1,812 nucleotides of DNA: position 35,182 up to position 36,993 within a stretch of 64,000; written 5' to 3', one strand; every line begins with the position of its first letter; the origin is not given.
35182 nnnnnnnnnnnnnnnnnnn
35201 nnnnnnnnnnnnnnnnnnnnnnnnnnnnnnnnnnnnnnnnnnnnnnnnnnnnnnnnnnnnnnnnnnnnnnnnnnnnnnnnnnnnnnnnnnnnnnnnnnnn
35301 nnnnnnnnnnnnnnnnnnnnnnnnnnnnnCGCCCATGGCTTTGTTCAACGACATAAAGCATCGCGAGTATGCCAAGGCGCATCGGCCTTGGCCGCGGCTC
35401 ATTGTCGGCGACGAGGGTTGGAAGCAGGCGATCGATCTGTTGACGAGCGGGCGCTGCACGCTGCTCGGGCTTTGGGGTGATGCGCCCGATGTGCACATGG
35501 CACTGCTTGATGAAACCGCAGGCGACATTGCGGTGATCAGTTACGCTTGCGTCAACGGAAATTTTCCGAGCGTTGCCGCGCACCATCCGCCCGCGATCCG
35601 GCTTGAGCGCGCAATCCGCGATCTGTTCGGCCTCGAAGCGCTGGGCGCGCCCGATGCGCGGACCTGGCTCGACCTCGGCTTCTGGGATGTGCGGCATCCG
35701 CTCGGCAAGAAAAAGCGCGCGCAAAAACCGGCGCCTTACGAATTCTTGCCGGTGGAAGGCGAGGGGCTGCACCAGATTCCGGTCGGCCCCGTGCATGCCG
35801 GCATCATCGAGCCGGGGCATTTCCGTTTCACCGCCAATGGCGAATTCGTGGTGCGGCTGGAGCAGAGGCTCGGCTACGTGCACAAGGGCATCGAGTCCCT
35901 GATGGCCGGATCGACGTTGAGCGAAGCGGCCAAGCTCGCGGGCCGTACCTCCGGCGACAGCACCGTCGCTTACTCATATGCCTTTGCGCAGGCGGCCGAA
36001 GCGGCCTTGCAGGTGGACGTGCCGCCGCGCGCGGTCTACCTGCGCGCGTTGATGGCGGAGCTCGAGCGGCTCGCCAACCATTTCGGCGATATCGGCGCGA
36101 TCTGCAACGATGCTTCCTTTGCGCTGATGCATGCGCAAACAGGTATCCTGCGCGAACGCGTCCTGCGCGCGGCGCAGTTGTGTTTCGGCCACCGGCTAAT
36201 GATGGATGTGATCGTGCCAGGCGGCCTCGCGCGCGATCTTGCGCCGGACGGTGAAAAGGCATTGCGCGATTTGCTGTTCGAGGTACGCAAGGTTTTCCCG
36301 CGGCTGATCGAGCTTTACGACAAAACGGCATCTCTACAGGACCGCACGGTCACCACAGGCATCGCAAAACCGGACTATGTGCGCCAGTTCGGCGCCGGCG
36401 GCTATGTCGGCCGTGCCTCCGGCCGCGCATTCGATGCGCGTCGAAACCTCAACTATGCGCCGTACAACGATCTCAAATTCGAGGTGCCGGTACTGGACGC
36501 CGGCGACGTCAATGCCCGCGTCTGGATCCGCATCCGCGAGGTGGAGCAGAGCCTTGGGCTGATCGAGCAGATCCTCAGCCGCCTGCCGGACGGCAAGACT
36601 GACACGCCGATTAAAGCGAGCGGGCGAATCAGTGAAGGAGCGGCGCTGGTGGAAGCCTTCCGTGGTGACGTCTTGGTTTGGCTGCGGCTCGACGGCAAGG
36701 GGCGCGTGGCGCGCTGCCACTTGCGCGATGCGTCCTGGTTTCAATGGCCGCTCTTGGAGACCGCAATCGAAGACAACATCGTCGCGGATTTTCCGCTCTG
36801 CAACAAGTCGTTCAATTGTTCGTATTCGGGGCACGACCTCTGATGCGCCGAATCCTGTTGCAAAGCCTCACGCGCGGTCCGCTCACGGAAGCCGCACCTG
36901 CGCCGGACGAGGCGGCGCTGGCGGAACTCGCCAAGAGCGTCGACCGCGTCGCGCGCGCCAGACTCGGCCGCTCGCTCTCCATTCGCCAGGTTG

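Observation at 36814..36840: C-terminal NiFe motif degenerate and the protein ends exactly where hydrogenase precursors are cleaved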

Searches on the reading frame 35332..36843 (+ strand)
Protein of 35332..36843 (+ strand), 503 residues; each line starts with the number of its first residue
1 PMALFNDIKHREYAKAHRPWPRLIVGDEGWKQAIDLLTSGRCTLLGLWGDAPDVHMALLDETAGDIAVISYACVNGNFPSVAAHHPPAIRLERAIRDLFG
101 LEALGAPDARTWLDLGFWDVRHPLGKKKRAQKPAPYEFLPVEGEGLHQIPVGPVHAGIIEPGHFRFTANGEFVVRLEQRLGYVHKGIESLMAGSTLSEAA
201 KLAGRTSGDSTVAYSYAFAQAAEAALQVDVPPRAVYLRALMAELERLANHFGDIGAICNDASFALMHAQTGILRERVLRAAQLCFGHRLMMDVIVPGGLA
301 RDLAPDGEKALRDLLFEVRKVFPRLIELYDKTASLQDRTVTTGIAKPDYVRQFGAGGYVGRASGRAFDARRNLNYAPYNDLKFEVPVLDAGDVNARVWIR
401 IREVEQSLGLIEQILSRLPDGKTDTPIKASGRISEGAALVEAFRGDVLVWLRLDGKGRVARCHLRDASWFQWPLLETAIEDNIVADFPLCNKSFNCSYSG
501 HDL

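Call 4: search_protein_families(library=pfam, proteins=[window:35332-36843:+])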
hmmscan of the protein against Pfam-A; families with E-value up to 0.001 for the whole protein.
window:35332-36843:+ (503 aa): 3 families
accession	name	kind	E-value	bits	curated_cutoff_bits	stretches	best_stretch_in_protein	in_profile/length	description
PF00346.24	Complex1_49kDa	-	3.3e-41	141.6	24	2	273-424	14-165/271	Respiratory-chain NADH dehydrogenase, 49 Kd subunit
PF00329.25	Complex1_30kDa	-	8.5e-06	26.8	22.5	1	75-131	66-121/124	Respiratory-chain NADH dehydrogenase, 30 Kd subunit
PF00374.24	NiFeSe_Hases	-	7.2e-05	22.3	25.8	1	185-250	1-66/508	Nickel-dependent hydrogenase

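Call 5: search_solved_structures(query=window:35332-36843:+, max_evalue=0.001, show_alignments=3)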
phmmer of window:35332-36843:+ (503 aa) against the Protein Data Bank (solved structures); distinct sequences matched with E-value up to 0.001: 56.
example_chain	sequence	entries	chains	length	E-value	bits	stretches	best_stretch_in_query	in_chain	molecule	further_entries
7z0s_E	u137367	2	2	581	2.7e-57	197.8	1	77-500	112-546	Formate hydrogenlyase subunit 5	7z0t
6cfw_L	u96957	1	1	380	3.1e-37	131.7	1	148-493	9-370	Membrane-bound hydrogenase subunit alpha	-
8ba0_D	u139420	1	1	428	2.1e-30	109.1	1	151-425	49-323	Complex I-49kD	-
8b9z_D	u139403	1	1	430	2.2e-30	109.1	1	151-425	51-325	Complex I-49kD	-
8esw_S2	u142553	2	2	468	3.1e-30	108.6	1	151-425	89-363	Complex I-49kD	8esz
8e73_S2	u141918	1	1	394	6.4e-30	107.5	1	152-422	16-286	NDUS2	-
8bpx_D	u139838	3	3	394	1.1e-29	106.7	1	152-422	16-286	NADH dehydrogenase [ubiquinone] iron-sulfur protein 2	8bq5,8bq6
7ar7_D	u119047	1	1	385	1.2e-29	106.6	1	153-422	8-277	NADH dehydrogenase [ubiquinone] iron-sulfur protein 2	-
7aqr_D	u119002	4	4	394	1.3e-29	106.6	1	152-422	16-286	NADH dehydrogenase subunit 7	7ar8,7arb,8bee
7a23_G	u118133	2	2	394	2.9e-29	105.4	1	152-422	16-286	Nad7m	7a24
6x89_S2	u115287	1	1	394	1.8e-28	102.8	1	166-422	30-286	NDUS2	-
7q5y_B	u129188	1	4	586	1.8e-28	102.7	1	151-426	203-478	NADH-quinone oxidoreductase subunit C/D 2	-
7arc_D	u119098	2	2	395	1.1e-27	100.2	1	152-430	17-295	ND7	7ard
6g2j_D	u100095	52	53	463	1.4e-27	99.8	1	130-423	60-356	NADH dehydrogenase [ubiquinone] iron-sulfur protein 2, mitochondrial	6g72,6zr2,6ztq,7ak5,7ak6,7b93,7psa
2fug_4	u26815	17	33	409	1.6e-27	99.6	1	148-426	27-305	NADH-quinone oxidoreductase chain 4 | NADH-QUINONE OXIDOREDUCTASE SUBUNIT 4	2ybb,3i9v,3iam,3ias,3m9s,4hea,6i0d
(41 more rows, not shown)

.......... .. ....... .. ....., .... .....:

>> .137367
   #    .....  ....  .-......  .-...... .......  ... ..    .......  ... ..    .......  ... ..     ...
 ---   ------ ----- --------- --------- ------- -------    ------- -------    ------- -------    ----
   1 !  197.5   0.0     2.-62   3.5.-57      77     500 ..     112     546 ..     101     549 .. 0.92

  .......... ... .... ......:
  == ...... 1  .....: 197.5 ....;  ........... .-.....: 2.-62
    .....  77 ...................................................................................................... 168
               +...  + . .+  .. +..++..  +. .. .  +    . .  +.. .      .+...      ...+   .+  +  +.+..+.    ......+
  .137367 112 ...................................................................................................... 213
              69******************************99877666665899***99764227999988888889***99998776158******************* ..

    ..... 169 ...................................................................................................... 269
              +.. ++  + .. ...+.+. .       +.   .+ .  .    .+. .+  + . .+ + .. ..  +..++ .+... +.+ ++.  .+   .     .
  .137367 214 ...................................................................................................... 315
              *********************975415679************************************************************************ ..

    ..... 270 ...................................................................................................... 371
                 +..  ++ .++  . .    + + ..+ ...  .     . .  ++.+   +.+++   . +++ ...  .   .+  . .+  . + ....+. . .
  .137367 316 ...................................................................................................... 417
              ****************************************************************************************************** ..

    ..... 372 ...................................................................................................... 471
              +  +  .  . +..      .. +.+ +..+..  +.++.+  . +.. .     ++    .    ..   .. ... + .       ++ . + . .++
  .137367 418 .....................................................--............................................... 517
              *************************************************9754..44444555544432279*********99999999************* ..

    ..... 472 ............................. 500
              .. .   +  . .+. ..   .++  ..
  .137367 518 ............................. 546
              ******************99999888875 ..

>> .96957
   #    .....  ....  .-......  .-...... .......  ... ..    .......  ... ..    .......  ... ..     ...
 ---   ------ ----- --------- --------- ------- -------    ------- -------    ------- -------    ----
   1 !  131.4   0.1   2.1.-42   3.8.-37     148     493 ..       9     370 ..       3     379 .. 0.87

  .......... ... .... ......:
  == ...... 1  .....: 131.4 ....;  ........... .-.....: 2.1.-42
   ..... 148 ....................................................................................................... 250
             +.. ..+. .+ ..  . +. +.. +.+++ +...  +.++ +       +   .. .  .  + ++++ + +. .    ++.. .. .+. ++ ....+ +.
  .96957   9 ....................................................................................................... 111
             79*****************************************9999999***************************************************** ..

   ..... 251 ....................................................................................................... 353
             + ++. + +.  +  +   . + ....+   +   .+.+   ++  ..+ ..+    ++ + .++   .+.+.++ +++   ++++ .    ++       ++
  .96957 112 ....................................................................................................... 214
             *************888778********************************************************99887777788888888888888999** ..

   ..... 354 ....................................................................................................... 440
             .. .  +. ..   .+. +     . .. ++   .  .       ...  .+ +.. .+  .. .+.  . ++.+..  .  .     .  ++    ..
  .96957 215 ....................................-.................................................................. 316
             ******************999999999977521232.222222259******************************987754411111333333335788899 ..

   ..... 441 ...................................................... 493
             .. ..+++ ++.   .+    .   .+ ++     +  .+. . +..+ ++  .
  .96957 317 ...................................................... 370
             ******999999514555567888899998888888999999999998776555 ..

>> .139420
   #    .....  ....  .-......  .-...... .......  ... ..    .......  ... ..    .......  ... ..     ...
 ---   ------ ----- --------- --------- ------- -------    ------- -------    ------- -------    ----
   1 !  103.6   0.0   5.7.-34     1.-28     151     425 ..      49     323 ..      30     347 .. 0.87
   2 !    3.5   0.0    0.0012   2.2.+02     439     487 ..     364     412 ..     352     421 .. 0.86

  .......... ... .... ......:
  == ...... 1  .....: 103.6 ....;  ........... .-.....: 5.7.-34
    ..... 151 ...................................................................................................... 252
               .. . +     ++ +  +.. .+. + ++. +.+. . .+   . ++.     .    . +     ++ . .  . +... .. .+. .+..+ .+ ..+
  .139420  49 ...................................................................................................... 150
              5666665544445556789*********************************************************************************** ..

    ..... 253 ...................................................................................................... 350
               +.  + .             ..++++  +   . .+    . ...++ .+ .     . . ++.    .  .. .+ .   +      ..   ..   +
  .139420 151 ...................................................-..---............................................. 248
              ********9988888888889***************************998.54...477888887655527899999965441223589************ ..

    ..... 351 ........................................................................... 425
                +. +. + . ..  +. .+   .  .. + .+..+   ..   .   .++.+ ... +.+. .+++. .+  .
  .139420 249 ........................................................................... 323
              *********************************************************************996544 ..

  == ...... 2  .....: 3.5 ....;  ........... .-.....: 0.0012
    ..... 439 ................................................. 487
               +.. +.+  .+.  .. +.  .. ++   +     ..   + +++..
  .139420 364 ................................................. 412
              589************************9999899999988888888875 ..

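Call 6: search_protein_families(library=ncbifam, proteins=[window:35332-36843:+])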
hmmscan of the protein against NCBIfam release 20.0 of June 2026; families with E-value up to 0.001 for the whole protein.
window:35332-36843:+ (503 aa): 10 families
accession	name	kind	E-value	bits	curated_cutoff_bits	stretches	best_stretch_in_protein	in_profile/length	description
NF004739.1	PRK06075.1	equivalog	1.8e-61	208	360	2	149-423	3-277/384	NADH-quinone oxidoreductase subunit D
TIGR01962.1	NuoD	equivalog_domain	4.1e-46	157.6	459.35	1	151-425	7-281/386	NADH dehydrogenase (quinone) subunit D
NF040602.1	F420_dehyd_FpoD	exception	2.3e-44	151.9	600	1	150-495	11-364/372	F420H2 dehydrogenase subunit FpoD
NF008974.0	PRK12322.1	equivalog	6.4e-39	133.9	522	1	149-486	9-349/366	NADH-quinone oxidoreductase subunit D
NF009808.0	PRK13292.1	equivalog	5.6e-36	123.7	1156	1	72-422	318-683/791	NADH-quinone oxidoreductase subunit B/C/D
NF008728.0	PRK11742.1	equivalog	1.2e-30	106.5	840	1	151-423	219-491/598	NADH-quinone oxidoreductase subunit C/D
NF005649.0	PRK07415.1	equivalog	1.1e-25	90.5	583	1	151-425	15-290/394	NAD(P)H-quinone oxidoreductase subunit H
TIGR03295.1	frhA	equivalog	1.6e-06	27.4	392.5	1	185-381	41-239/412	coenzyme F420 hydrogenase subunit alpha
NF033181.1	NiFeSe_hydrog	equivalog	0.00013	21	600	0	176-250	29-103/507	nickel-dependent hydrogenase large subunit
NF045518.1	H2_NiFeSe_large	exception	0.00035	19.5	780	0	179-248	32-101/485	NiFeSe hydrogenase large subunit HysA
